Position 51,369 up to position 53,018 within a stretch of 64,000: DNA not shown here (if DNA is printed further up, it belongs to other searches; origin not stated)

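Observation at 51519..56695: YihQ-like GH31 + SsuD-family monooxygenase + aldo/keto reductase operon: candidate variant of the oxidative sulfoquinovose desulfonation (sulfo-SMO) pathway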

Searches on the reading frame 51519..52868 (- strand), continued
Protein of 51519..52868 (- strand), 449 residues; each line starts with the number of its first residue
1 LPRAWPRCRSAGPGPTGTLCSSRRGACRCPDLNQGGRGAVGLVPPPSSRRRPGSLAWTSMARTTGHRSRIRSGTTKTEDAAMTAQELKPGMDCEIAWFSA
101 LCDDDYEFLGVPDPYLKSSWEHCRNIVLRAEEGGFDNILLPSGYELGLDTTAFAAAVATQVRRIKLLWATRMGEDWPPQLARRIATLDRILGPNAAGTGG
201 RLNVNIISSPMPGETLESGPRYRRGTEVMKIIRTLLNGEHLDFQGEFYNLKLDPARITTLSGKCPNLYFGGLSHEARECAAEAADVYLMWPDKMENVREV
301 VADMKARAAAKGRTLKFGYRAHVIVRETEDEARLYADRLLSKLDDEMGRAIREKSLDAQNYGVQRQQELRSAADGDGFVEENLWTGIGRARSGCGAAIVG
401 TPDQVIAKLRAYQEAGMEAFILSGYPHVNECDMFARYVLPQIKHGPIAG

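Call 38: get_annotated_region(hit=H9, flank=12000)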
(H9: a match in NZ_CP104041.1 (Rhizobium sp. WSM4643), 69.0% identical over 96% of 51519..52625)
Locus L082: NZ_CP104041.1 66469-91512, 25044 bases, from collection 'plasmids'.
description: Rhizobium sp. WSM4643 plasmid pWSM4643_1, complete sequence
organism: Rhizobium sp. WSM4643 (NCBI taxid 3138253)
taxonomy: Bacteria; Pseudomonadota; Alphaproteobacteria; Hyphomicrobiales; Rhizobiaceae; Rhizobium; Rhizobium sp. WSM4643
host: -; source: Pisum sativum,Cell culture; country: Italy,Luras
typing (MOB-suite, as given by PLSDB): non-mobilizable
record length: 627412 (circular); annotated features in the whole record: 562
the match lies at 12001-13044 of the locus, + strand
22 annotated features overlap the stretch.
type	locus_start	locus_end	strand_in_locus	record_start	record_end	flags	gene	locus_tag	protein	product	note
CDS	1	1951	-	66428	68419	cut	-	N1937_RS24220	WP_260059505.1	alpha-glucosidase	-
CDS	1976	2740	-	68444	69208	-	-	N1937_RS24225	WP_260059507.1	SDR family NAD(P)-dependent oxidoreductase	-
CDS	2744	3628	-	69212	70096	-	-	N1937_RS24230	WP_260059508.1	SMP-30/gluconolactonase/LRE family protein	-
CDS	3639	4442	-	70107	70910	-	-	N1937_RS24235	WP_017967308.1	aldolase/citrate lyase family protein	-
CDS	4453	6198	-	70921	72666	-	araD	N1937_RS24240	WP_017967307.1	L-arabinonate dehydratase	-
CDS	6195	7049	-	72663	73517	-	-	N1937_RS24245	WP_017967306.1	carbohydrate ABC transporter permease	GO:0008643 - carbohydrate transport [Evidence IEA]; GO:0055085 - transmembrane transport [Evidence IEA]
CDS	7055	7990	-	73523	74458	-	-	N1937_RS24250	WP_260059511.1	sugar ABC transporter permease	-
CDS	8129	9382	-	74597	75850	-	-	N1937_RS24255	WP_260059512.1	ABC transporter substrate-binding protein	-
CDS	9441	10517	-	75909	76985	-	ugpC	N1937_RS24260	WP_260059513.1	sn-glycerol-3-phosphate ABC transporter ATP-binding protein UgpC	-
CDS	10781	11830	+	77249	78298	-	-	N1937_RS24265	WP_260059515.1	LacI family DNA-binding transcriptional regulator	-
CDS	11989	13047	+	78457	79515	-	-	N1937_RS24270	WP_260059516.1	LLM class flavin-dependent oxidoreductase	-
CDS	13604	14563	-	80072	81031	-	-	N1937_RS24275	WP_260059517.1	LysR family transcriptional regulator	-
CDS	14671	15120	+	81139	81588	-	-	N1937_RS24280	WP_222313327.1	cupin domain-containing protein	-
CDS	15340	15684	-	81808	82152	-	-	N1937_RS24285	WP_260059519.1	YkgJ family cysteine cluster protein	-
CDS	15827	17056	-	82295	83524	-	-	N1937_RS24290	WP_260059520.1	NAD(P)/FAD-dependent oxidoreductase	-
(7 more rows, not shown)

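Call 64: search_solved_structures(query=window:51519-52625:-, show_alignments=5, max_evalue=1e-40)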
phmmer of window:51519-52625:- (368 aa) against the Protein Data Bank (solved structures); distinct sequences matched with E-value up to 1e-40: 5.
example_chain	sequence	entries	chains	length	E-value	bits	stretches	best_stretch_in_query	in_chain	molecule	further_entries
7oh2_A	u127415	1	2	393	5.5e-110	371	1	8-362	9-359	Alkanesulfonate monooxygenase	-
7olf_A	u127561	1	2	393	4.4e-107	361.5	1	12-362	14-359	Methanesulfonate sulfonatase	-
7jv3_A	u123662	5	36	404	5.2e-57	196.7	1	13-362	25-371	Alkanesulfonate monooxygenase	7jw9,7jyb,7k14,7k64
1nqk_A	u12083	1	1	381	1.5e-52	182.1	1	14-359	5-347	Alkanesulfonate monooxygenase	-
1m41_A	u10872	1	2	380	2.1e-52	181.6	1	16-359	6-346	FMNH2-dependent alkanesulfonate monooxygenase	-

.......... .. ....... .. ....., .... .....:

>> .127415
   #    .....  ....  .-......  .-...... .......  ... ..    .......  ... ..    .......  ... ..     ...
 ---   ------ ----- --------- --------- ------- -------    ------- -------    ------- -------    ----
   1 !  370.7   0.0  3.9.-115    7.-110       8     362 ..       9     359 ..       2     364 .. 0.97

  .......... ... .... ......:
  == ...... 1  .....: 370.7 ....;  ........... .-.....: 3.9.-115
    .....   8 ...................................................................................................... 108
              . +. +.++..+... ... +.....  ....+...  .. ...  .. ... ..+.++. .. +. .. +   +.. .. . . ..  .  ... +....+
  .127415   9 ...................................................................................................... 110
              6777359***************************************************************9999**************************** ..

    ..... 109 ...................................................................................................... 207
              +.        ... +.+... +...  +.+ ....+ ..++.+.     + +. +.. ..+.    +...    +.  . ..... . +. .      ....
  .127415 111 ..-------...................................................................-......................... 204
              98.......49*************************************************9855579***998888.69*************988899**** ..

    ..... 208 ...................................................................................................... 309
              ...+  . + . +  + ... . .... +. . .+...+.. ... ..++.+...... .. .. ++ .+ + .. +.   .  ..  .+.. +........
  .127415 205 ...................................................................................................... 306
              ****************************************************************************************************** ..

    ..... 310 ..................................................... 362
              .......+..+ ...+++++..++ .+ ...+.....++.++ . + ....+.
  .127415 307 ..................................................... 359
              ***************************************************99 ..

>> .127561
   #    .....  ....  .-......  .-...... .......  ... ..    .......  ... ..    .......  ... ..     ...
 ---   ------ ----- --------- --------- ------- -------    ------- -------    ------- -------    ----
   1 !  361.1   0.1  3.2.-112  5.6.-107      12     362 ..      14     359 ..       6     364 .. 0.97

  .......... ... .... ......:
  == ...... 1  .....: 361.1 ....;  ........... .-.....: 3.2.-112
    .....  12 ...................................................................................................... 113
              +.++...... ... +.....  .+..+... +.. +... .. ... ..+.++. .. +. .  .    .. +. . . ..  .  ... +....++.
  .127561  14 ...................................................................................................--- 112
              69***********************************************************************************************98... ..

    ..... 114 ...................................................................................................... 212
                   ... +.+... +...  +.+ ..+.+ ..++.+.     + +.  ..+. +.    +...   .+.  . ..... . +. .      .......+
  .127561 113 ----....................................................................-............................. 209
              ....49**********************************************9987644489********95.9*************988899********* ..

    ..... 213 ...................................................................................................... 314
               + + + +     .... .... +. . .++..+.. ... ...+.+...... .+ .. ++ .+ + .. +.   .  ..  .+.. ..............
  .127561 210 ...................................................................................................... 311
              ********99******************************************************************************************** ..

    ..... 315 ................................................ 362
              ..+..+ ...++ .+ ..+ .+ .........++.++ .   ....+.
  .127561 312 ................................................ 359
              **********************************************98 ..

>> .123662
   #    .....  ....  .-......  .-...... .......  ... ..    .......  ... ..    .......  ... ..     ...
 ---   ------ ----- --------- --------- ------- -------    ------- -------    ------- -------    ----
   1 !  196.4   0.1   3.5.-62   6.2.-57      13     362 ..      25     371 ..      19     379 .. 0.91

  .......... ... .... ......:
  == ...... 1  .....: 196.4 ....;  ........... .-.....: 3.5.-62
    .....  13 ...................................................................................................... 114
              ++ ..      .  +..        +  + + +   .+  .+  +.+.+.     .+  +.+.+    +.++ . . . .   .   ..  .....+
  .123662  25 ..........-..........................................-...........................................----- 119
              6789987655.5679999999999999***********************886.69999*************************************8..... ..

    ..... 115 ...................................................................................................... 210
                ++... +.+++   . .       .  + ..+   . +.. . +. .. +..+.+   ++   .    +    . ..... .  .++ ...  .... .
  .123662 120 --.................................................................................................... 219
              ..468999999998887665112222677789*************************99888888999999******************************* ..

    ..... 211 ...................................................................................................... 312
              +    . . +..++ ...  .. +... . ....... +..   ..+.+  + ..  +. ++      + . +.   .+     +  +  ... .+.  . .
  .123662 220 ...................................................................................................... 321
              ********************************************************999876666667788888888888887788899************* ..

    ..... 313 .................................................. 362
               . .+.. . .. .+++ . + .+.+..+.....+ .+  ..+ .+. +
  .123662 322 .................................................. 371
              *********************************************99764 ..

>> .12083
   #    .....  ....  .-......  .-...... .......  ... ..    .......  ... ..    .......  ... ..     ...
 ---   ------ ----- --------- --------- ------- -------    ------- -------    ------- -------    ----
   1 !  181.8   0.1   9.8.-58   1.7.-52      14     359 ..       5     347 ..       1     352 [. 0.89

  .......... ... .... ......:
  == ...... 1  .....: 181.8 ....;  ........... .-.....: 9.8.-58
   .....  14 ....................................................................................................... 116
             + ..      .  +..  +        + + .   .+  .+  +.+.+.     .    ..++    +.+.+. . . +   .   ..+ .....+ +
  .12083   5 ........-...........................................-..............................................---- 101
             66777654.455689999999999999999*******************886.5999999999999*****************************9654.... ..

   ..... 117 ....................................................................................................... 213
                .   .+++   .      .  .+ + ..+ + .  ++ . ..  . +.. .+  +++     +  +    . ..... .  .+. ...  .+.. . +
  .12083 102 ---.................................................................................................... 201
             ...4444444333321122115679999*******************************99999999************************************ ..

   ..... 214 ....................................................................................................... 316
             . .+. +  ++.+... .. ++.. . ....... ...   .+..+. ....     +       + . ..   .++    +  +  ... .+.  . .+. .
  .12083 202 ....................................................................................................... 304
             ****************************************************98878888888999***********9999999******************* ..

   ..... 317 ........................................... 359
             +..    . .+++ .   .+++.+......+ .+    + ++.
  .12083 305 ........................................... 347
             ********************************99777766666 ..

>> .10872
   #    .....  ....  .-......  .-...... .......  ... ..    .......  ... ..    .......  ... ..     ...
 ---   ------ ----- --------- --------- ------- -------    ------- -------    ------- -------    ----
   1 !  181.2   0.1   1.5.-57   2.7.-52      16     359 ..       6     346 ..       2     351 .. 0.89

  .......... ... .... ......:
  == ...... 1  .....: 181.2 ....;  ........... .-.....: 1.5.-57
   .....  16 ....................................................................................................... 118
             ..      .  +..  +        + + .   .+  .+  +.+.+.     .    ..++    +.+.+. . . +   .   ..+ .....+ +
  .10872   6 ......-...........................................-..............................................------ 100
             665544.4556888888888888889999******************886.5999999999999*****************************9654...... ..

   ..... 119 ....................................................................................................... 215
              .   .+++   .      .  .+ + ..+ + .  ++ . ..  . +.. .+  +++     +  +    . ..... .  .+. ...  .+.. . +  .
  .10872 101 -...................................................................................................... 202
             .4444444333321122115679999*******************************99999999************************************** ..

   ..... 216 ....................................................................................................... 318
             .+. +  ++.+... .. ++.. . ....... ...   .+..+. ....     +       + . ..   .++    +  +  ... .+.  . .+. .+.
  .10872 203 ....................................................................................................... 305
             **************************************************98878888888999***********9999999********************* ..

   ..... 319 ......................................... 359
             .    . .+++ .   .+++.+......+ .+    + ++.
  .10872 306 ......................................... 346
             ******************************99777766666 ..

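Call 72: search_protein_families(library=pfam, proteins=[L042:6781-7890:-], max_evalue=0.00001)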
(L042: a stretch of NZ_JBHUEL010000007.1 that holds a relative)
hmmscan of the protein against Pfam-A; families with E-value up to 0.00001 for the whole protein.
L042:6781-7890:- (369 aa): 3 families
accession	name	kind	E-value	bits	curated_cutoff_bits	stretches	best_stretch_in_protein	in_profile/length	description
PF02894.22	GFO_IDH_MocA_C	-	3.9e-25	89.4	22.9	1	149-364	3-218/218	Oxidoreductase family, C-terminal alpha/beta domain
PF01408.29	GFO_IDH_MocA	-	1.5e-21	77.7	24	1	12-132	1-117/120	Oxidoreductase family, NAD-binding Rossmann fold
PF22725.1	GFO_IDH_MocA_C3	-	7.8e-14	52.2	27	1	149-274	7-123/124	GFO/IDH/MocA C-terminal domain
